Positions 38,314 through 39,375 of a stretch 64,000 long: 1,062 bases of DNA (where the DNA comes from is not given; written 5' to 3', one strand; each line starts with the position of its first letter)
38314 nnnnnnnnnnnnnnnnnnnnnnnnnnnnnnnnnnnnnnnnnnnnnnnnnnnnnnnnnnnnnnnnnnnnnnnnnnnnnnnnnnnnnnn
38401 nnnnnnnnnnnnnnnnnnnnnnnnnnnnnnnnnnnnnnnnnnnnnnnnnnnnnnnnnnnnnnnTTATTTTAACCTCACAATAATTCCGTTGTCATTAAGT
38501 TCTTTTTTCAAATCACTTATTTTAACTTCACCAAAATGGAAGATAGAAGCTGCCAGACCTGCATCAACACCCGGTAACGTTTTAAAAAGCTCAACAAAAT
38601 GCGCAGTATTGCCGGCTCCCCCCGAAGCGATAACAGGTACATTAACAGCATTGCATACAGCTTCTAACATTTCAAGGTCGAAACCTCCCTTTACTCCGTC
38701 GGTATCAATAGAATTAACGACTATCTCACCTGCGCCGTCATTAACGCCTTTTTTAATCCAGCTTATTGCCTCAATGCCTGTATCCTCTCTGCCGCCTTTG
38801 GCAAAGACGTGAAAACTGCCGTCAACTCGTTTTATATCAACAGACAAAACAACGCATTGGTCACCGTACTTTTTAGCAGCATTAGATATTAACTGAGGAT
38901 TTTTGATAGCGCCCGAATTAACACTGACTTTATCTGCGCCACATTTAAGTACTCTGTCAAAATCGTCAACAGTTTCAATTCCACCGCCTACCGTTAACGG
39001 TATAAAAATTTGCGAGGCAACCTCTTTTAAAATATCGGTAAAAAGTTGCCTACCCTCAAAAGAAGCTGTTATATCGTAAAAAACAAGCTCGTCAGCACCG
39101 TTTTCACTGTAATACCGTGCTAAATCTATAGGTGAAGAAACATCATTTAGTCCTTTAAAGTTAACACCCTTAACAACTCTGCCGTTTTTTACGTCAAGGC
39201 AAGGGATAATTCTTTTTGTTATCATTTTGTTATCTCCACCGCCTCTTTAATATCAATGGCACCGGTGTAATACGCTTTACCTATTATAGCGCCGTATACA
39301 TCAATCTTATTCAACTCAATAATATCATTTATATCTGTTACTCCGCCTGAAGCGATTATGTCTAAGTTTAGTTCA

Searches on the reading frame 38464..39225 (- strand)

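Call 21: search_protein_families(library=pfam, proteins=[window:38464-39225:-], max_evalue=0.001)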
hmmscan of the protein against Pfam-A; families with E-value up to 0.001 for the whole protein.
window:38464-39225:- (253 aa): 5 families
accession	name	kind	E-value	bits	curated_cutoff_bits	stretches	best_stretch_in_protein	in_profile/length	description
PF00977.27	His_biosynth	-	2.9e-79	266.1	23.6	1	5-234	1-227/228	Histidine biosynthesis protein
PF01207.24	Dus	-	5e-06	26.3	20.4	1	61-118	171-231/311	Dihydrouridine synthase (Dus)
PF02581.23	TMP-TENI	-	3.4e-05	23.7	27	0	62-104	137-178/180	Thiamine monophosphate synthase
PF03060.21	NMO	-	0.00015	21.8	28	0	152-205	144-203/331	Nitronate monooxygenase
PF05690.20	ThiG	-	0.00096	19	23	0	65-107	166-208/247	Thiazole biosynthesis protein ThiG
